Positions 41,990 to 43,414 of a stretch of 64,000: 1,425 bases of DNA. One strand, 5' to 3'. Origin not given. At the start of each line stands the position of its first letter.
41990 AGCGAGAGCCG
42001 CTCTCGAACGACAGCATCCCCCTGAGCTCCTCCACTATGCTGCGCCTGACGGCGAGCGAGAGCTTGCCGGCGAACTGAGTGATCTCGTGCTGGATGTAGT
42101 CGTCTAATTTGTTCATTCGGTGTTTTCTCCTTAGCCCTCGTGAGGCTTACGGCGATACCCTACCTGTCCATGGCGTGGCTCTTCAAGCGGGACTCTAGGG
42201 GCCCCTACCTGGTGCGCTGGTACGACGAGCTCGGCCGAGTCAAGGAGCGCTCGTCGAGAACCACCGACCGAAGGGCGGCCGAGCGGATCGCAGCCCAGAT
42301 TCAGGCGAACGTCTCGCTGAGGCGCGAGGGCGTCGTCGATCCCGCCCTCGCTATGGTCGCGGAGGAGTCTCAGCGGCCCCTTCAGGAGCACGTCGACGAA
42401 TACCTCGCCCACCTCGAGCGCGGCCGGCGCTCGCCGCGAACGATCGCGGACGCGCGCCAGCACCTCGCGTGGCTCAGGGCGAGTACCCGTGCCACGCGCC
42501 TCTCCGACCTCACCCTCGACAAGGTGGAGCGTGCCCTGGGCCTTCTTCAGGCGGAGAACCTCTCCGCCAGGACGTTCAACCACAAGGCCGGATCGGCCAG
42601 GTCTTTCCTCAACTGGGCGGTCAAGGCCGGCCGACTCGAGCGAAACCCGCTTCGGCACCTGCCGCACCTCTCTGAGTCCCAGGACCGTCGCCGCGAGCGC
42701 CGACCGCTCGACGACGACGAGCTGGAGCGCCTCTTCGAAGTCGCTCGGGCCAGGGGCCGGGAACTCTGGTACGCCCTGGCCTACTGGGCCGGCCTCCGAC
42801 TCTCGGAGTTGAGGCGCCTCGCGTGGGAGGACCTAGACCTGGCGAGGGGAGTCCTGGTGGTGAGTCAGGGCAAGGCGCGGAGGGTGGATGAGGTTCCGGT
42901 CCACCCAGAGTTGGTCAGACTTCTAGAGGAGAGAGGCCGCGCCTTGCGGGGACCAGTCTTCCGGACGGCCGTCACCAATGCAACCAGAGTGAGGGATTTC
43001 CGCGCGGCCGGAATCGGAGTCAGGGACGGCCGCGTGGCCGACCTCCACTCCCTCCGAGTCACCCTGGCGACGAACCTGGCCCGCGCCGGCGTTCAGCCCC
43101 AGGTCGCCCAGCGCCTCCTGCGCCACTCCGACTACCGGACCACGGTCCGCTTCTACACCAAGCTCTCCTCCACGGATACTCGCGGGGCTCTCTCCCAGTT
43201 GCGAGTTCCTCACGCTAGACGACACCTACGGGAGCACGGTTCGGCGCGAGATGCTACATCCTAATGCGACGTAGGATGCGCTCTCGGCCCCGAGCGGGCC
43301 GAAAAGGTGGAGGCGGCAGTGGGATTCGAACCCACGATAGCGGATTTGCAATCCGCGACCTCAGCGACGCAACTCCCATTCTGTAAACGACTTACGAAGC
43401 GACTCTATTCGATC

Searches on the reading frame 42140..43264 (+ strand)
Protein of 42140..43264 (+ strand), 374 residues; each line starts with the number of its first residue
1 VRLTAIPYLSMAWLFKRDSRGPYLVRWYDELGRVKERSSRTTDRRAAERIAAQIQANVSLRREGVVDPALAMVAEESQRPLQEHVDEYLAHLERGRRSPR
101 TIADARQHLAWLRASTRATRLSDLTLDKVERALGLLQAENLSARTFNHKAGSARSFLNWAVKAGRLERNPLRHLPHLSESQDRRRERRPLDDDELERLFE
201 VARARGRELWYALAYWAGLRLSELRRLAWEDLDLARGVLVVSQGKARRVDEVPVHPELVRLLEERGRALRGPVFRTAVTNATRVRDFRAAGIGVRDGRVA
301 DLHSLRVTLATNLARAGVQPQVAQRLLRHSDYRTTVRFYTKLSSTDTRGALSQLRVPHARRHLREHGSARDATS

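Call 9: search_protein_families(library=pfam, proteins=[window:42140-43264:+], max_evalue=0.01)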
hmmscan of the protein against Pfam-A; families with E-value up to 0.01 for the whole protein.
window:42140-43264:+ (374 aa): 2 families
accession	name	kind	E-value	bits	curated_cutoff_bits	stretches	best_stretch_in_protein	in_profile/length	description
PF00589.27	Phage_integrase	-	3.1e-20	73.1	27.1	1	190-343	3-169/172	Phage integrase family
PF02899.23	Phage_int_SAM_1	-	0.00017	22.3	22.3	1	85-164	1-83/83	Phage integrase, N-terminal SAM-like domain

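Call 10: search_protein_families(library=phrogs, proteins=[window:42140-43264:+], max_evalue=0.001)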
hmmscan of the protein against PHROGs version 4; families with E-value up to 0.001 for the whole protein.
window:42140-43264:+ (374 aa): 4 families
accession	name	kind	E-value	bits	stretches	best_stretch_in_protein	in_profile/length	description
phrog_1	-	integration and excision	7.5e-47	161.9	1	15-352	116-445/611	integrase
phrog_216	-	integration and excision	7.1e-23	82.1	1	148-354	17-236/301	integrase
phrog_7685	-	integration and excision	2.6e-05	24.9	1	298-346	179-227/240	integrase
phrog_22184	-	unknown function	0.00066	20.3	0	38-249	34-251/254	-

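Call 16: search_dna_similar(query=window:42140-43264:+, collection=phages, mode=protein, max_rows=15)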
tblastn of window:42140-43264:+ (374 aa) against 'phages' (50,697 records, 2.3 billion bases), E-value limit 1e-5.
Records with a match: 7; places in all: 7; records where one place covers at least 80% of the query: 0.
Best place of each record, by identity: <60% 7.
By first word of the organism name: Gordonia 7.
By host as written in the record: Gordonia terrae 3612 7.
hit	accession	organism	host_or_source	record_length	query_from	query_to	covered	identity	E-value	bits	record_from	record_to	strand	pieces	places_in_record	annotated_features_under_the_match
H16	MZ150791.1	Gordonia phage YungMoney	Gordonia terrae 3612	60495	86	354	72%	30.9%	2e-8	62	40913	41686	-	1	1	50: tyrosine integrase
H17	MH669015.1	Gordonia phage TillyBobJoe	Gordonia terrae 3612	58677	86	354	72%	29.0%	3e-7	59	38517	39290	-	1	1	47: integrase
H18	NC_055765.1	Gordonia phage TillyBobJoe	Gordonia terrae 3612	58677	86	354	72%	29.0%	3e-7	59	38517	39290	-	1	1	47: integrase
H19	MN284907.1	Gordonia phage Fireball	Gordonia terrae 3612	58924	86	354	72%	29.0%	3e-7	59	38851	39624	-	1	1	48: tyrosine integrase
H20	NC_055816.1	Gordonia phage Fireball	Gordonia terrae 3612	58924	86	354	72%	29.0%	3e-7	59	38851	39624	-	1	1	48: tyrosine integrase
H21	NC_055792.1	Gordonia phage Walrus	Gordonia terrae 3612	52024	85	354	72%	28.1%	2e-7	59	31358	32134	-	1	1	40: tyrosine integrase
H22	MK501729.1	Gordonia phage Walrus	Gordonia terrae 3612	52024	85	354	72%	28.1%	2e-7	59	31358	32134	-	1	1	40: tyrosine integrase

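Call 18: find_homologous_proteins(query=window:42140-43264:+, max_evalue=1e-20)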
Query window:42140-43264:+ (374 aa): 233 proteins with E <= 1e-20 among 8000 candidates; the best 120 are listed.
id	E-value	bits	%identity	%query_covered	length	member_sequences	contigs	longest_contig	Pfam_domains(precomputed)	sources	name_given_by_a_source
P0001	1.3e-221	753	96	97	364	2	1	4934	PF00589.28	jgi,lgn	jgi:integrase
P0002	3.3e-126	439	61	93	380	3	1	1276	PF00589.28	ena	-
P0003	8.8e-123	428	59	96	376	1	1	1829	PF00589.28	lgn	-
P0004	9.9e-121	421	59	92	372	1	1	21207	PF00589.28,PF02899.24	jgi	jgi:integrase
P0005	2.9e-119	416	60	94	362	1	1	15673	PF00589.28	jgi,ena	-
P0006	2.6e-118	413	57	93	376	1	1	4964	PF00589.28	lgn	-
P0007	4.9e-116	406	57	93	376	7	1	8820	PF00589.28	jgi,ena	jgi:integrase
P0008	3.5e-114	400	55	97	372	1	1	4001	PF00589.28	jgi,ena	jgi:integrase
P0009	5.4e-114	399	56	92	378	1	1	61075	PF00589.28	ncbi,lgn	-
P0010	1.6e-113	398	58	92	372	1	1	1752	PF00589.28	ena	-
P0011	2.2e-112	394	52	91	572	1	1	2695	PF00589.28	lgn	-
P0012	2.5e-112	394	57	92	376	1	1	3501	PF00589.28,PF02899.24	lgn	-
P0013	4.9e-112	393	54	96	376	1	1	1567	PF00589.28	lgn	-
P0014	7.3e-112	392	56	94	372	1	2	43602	PF00589.28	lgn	-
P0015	7.5e-112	392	58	90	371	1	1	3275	PF00589.28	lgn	-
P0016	2.6e-109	384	51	97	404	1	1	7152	PF00589.28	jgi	jgi:integrase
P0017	3.3e-105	370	54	92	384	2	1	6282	PF00589.28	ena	-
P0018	7.0e-105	369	53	90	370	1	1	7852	PF00589.28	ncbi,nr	ncbi:MAG: tyrosine-type recombinase/integrase [bacterium]|nr:tyrosine-type recombinase/integrase [ba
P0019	1.0e-104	369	53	93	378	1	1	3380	PF00589.28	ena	-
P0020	3.3e-103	364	53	93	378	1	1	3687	PF00589.28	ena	-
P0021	1.2e-101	359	55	91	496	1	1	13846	PF00589.28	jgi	-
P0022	1.5e-101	358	53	92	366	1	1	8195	PF00589.28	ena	-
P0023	7.4e-101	356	53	93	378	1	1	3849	PF00589.28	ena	-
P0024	2.0e-100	354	55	92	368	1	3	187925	PF00589.28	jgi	jgi:integrase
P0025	9.2e-100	352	52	92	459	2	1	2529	PF00589.28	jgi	jgi:integrase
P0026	1.4e-98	348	52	92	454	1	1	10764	PF00589.28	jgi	-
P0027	3.0e-98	347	53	92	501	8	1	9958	PF00589.28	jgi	jgi:integrase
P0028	7.2e-98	346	54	94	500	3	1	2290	PF00589.28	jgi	jgi:integrase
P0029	8.5e-97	343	52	92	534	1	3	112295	PF00589.28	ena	-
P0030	1.1e-96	342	52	94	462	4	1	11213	PF00589.28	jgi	jgi:integrase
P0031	1.5e-96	342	52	94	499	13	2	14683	PF00589.28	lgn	-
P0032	2.2e-96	341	51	91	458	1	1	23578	PF00589.28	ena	-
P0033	4.4e-96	340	53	92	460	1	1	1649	PF00589.28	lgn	-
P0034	7.3e-96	339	52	91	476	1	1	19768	PF00589.28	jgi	-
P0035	1.1e-95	339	52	92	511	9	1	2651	PF00589.28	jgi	jgi:integrase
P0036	3.7e-95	337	52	92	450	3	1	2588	PF00589.28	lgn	-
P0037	5.2e-95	337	52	92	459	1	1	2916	PF00589.28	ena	-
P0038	5.6e-95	337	51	92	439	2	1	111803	PF00589.28,PF02899.24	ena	-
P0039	8.5e-95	336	52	91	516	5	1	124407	PF00589.28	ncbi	-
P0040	9.7e-95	336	51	90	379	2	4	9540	PF00589.28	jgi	jgi:integrase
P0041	9.8e-95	336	53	92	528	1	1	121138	PF00589.28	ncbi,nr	ncbi:MAG: tyrosine-type recombinase/integrase [Planctomycetes bacterium]|nr:tyrosine-type recombinas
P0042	1.1e-94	336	49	92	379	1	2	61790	PF00589.28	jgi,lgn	jgi:integrase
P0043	1.7e-94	335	51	92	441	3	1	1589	PF00589.28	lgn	-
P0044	1.7e-94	335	50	96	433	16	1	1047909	PF00589.28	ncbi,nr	ncbi:MAG: site-specific integrase [Planctomycetes bacterium]|nr:site-specific integrase [Planctomyce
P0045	9.5e-94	333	52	92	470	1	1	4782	PF00589.28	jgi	jgi:integrase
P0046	1.4e-93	332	50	92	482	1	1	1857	PF00589.28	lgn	-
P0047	1.6e-93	332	50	96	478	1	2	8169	PF00589.28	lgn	-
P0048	1.8e-93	332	51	92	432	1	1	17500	PF00589.28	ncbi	-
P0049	4.8e-93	330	50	92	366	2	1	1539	PF00589.28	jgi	jgi:integrase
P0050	5.4e-93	330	50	92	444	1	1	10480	PF00589.28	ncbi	-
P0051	5.7e-93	330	52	92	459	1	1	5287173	PF00589.28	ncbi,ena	-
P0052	6.4e-93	330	48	92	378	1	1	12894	PF00589.28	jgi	-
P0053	8.2e-93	329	50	91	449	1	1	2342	PF00589.28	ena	-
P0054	8.7e-93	329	53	92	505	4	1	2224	PF00589.28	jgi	jgi:integrase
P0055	1.2e-92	329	47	96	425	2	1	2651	PF00589.28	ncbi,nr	ncbi:MAG: tyrosine-type recombinase/integrase, partial [bacterium]|nr:tyrosine-type recombinase/inte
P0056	2.7e-92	328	50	91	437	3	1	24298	PF00589.28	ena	-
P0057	3.7e-92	327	49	91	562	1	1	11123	PF00589.28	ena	-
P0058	6.4e-92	327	50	93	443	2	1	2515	PF00589.28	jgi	-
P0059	7.0e-92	326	50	91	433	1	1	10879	PF00589.28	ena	-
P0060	4.1e-91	324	49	96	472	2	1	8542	PF00589.28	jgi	jgi:integrase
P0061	4.7e-91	324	50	91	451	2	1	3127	PF00589.28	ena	-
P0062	1.3e-90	322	49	92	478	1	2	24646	PF00589.28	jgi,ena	-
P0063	2.7e-90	321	50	92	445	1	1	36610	PF00589.28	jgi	-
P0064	3.9e-90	321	51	91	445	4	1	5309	PF00589.28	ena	-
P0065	1.5e-89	319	47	91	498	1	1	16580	PF00589.28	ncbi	-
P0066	5.9e-89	317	48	92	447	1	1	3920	PF00589.28,PF24624.2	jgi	jgi:integrase/recombinase XerD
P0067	1.3e-88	316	49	91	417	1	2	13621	PF00589.28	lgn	-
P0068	1.3e-88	316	50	92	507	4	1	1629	PF00589.28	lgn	-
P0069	1.8e-88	315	47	97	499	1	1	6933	PF00589.28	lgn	-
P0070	4.0e-87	311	47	91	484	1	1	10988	PF00589.28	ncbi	-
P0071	4.5e-87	311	48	91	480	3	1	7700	PF00589.28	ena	-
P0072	7.9e-87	310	48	91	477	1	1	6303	PF00589.28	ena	-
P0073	2.8e-86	308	50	92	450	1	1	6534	PF00589.28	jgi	jgi:integrase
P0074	3.4e-86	308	45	92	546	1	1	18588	PF00589.28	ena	-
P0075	4.4e-86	307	49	92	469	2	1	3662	PF00589.28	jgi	-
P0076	5.9e-86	307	46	91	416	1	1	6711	PF00589.28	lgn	-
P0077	1.5e-85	306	45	91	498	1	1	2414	PF00589.28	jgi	-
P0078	1.5e-85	306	45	97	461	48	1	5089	PF00589.28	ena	-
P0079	1.7e-85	305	49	92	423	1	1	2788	PF00589.28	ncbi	-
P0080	1.8e-85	305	48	92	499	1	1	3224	PF00589.28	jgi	-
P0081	2.0e-85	305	45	91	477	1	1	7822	PF00589.28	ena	-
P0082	2.2e-85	305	47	91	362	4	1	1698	PF00589.28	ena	-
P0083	3.5e-85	304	46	95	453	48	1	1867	PF00589.28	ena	-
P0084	3.6e-85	304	45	92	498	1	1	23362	PF00589.28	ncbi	-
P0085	5.5e-85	304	46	91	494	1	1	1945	PF00589.28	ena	-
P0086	6.1e-85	304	46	91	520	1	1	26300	PF00589.28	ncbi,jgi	-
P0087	7.6e-85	303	46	92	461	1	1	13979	PF00589.28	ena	-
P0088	1.4e-84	302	48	93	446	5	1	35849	PF00589.28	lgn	-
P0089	1.6e-84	302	45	91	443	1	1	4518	PF00589.28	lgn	-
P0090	1.6e-84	302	50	89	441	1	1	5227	PF00589.28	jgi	-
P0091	2.9e-84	301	49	92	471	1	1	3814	PF00589.28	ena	-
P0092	4.4e-84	301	44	91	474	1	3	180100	PF00589.28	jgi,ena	-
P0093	4.4e-84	301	44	91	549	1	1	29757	PF00589.28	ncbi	ncbi:tyrosine-type recombinase/integrase [Planctomycetota bacterium]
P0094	5.5e-84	300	47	91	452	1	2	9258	PF00589.28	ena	-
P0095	8.0e-84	300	44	91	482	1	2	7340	PF00589.28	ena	-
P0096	9.8e-84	300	43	91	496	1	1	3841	PF00589.28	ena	-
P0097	1.1e-83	299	45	91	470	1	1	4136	PF00589.28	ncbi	-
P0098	1.3e-83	299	47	91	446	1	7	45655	PF00589.28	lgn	-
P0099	1.4e-83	299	45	91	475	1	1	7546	PF00589.28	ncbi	-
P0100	1.6e-83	299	49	91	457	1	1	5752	PF00589.28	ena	-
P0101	2.2e-83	298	45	91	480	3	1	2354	PF00589.28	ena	-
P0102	5.1e-83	297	45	91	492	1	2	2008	PF00589.28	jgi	-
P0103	6.0e-83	297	44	91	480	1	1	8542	PF00589.28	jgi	-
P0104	7.7e-83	297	47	91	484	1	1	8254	PF00589.28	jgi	jgi:integrase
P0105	2.8e-82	295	44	92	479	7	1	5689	PF00589.28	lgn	-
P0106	8.2e-82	293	48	91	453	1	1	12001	PF00589.28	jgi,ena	-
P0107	9.6e-82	293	48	92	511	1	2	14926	PF00589.28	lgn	-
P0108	1.1e-81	293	45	91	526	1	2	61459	PF00589.28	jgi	-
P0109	1.8e-81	292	46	92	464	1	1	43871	PF00589.28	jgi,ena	-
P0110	2.0e-81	292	45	91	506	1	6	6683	PF00589.28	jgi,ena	-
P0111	2.5e-81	292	43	96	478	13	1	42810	PF00589.28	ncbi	-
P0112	2.6e-81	292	44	91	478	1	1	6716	PF00589.28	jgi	jgi:integrase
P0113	3.6e-81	291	45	91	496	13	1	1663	PF00589.28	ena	-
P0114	4.1e-81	291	44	91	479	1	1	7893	PF00589.28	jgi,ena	jgi:integrase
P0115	4.4e-81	291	48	91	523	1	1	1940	PF00589.28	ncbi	-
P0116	4.6e-81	291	45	91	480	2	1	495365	PF00589.28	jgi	jgi:integrase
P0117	6.2e-81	290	44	91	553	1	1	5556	PF00589.28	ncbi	-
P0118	7.9e-81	290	44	91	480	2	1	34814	PF00589.28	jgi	jgi:integrase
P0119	8.0e-81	290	44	91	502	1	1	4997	PF00589.28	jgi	jgi:integrase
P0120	8.2e-81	290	45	91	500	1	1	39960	PF00589.28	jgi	jgi:integrase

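Call 19: find_encoding_contigs(protein=P0001, flank=10000, max_places=4)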
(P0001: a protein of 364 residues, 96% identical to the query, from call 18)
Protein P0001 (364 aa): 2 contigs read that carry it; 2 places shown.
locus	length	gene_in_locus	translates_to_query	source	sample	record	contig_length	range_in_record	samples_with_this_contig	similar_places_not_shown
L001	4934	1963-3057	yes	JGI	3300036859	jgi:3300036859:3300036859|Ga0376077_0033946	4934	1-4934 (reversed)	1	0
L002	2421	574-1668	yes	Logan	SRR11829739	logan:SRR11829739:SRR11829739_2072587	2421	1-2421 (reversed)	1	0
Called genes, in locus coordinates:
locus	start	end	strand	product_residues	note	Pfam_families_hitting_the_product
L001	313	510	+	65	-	-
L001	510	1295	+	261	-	-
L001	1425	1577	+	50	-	PF12728:HTH_17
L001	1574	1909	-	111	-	-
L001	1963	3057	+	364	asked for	PF00589:Phage_integrase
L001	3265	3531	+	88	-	-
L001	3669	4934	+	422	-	?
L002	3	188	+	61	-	?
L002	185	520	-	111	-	-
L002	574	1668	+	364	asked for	PF00589:Phage_integrase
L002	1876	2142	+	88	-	-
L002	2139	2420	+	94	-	?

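Call 20: find_encoding_contigs(protein=P0009, flank=10000, max_places=3)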
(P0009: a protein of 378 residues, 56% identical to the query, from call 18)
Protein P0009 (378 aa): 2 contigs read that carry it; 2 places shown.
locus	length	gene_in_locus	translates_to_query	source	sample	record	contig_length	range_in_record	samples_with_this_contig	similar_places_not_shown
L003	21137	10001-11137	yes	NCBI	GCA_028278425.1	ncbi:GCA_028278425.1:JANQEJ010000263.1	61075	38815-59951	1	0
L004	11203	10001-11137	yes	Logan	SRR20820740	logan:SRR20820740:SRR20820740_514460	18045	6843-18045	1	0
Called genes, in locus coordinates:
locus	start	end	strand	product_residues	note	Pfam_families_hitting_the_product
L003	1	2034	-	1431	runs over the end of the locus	PF27051:TamB_N (faint), PF04357:TamB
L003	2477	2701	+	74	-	-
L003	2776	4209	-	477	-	PF00375:SDF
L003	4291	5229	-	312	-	PF01545:Cation_efflux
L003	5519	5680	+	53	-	-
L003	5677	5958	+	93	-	-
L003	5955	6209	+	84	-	-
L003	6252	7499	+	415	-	-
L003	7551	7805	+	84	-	PF12728:HTH_17 (weak)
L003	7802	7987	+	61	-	PF12728:HTH_17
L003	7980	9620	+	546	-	PF13148:DUF3987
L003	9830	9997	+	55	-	-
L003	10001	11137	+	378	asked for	PF00589:Phage_integrase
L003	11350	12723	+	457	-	PF00884:Sulfatase, PF01663:Phosphodiest (faint), PF16347:SGSH_C (faint)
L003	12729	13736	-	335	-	-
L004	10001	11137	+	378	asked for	PF00589:Phage_integrase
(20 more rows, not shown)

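Call 21: find_encoding_contigs(protein=P0024, flank=10000, max_places=3)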
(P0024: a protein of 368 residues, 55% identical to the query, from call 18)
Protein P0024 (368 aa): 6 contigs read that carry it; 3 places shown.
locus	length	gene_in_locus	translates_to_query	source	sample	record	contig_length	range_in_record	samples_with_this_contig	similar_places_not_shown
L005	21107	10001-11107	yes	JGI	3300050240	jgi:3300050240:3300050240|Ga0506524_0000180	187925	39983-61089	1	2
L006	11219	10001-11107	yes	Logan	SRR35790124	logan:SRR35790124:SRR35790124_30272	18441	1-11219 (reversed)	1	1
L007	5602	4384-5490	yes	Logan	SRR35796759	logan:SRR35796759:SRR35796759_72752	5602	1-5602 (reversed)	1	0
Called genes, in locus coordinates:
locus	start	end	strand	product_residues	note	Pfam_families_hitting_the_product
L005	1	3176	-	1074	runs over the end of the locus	PF02384:N6_Mtase (weak), PF20473:MmeI_Mtase (faint), PF07669:Eco57I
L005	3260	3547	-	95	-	-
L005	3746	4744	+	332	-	-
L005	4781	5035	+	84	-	-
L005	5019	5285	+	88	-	PF12728:HTH_17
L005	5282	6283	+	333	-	-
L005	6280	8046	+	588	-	-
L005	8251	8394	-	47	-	-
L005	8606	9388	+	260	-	-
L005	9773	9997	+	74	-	PF13560:HTH_31 (weak), PF01381:HTH_3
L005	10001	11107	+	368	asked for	PF00589:Phage_integrase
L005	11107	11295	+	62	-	-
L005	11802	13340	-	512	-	PF00890:FAD_binding_2 (faint), PF01266:DAO, PF01946:Thi4 (weak), PF07992:Pyr_redox_2 (faint), PF01593:Amino_oxidase (faint), PF13450:NAD_binding_8 (faint), PF00355:Rieske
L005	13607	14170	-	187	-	-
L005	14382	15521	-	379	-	PF00285:Citrate_synt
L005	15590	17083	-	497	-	PF02789:Peptidase_M17_N, PF00883:Peptidase_M17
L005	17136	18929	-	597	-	PF01266:DAO (faint), PF13450:NAD_binding_8 (weak), PF21162:ETFQO_UQ-bd, PF05187:Fer4_ETF_QO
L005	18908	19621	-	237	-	PF02597:ThiS, PF02391:MoaE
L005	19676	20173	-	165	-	PF00436:SSB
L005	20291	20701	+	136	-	PF07238:PilZ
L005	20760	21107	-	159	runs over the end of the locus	PF00903:Glyoxalase, PF18029:Glyoxalase_6 (weak), PF22656:At5g48480-like_N (weak)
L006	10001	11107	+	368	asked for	PF00589:Phage_integrase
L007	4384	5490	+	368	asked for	PF00589:Phage_integrase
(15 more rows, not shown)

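Call 25: find_encoding_contigs(protein=P0004, flank=10000, max_places=3)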
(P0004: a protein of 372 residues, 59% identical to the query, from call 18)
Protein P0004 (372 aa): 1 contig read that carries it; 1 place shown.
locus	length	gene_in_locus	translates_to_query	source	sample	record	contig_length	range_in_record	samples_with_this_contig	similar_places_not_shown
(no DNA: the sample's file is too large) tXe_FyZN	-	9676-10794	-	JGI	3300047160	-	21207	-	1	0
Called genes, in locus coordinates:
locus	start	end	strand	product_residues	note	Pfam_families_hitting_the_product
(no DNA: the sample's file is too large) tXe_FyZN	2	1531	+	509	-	?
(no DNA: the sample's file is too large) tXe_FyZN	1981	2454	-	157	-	-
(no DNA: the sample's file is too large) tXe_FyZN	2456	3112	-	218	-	-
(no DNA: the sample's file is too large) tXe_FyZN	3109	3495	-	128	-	-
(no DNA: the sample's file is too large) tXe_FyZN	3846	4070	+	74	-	-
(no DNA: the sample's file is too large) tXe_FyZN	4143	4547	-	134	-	-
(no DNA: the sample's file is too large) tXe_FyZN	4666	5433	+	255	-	-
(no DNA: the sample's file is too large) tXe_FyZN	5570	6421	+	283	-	-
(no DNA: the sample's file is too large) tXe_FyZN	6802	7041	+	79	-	PF12728:HTH_17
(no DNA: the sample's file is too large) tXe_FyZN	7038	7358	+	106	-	-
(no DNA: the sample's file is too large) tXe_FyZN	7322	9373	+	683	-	PF09250:Prim-Pol, PF13481:AAA_25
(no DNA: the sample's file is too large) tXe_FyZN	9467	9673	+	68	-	-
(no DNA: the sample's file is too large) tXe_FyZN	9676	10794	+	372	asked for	PF02899:Phage_int_SAM_1 (weak), PF00589:Phage_integrase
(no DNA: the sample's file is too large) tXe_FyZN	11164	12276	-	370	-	PF01212:Beta_elim_lyase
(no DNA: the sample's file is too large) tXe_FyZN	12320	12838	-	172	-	-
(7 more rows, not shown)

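Call 26: find_encoding_contigs(protein=P0014, flank=10000, max_places=3)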
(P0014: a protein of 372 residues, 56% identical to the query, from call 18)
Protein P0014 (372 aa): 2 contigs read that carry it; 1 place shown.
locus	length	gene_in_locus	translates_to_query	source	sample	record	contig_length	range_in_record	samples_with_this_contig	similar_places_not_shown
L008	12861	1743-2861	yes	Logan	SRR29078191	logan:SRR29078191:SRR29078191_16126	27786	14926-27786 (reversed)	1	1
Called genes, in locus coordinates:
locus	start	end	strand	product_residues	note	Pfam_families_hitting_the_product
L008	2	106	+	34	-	?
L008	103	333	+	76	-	-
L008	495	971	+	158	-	-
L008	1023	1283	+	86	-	-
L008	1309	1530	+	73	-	-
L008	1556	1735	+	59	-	PF12728:HTH_17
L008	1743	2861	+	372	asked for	PF00589:Phage_integrase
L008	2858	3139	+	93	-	-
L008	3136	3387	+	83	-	-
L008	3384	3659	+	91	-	-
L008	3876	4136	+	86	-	-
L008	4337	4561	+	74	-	-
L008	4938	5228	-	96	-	-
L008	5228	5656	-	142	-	-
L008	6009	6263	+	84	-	PF19612:DUF6117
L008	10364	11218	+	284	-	PF00589:Phage_integrase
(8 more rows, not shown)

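Call 38: find_encoding_contigs(protein=P0005, flank=10000, max_places=2)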
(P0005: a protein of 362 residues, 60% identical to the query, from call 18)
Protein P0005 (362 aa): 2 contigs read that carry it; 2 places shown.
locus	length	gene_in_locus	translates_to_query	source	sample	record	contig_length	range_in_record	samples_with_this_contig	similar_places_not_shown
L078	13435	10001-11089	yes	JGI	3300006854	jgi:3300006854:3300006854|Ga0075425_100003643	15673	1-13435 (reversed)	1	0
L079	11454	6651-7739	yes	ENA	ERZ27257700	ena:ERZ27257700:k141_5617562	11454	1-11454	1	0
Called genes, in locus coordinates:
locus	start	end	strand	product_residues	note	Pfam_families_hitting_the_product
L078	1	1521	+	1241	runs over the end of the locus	-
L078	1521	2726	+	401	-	PF03906:Phage_T7_tail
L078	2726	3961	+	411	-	-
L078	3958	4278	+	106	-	-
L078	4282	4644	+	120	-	-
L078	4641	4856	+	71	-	PF11123:DNA_Packaging_2 (weak)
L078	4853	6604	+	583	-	PF22530:Terminase-T7_RNaseH-like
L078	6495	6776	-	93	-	-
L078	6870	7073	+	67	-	-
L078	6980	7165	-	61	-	-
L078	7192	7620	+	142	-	-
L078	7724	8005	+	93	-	-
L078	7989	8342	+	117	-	-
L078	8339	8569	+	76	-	-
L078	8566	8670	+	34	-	-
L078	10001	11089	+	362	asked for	PF00589:Phage_integrase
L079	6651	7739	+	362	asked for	PF00589:Phage_integrase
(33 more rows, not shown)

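Call 39: find_encoding_contigs(protein=P0007, flank=10000, max_places=2)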
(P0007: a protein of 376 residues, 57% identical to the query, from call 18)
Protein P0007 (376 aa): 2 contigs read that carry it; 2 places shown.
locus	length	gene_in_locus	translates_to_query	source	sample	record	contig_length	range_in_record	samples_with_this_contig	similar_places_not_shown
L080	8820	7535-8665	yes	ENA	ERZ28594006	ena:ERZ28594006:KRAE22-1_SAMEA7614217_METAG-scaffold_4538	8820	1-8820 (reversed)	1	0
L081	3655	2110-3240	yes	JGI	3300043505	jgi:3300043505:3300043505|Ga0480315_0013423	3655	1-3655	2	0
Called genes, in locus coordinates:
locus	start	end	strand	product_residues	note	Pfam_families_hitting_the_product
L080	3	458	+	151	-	?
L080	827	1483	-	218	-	-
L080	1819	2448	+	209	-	PF00589:Phage_integrase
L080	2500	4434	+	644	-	PF13589:HATPase_c_3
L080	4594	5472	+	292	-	-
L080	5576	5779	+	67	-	PF12728:HTH_17, PF13411:MerR_1 (weak), PF00376:MerR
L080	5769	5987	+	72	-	PF12728:HTH_17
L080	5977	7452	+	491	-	PF13148:DUF3987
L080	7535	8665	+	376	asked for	PF00589:Phage_integrase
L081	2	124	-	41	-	?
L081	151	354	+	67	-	PF12728:HTH_17, PF13411:MerR_1 (weak), PF00376:MerR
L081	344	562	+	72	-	PF12728:HTH_17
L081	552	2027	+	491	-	PF13148:DUF3987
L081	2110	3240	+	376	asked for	PF00589:Phage_integrase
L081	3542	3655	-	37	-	?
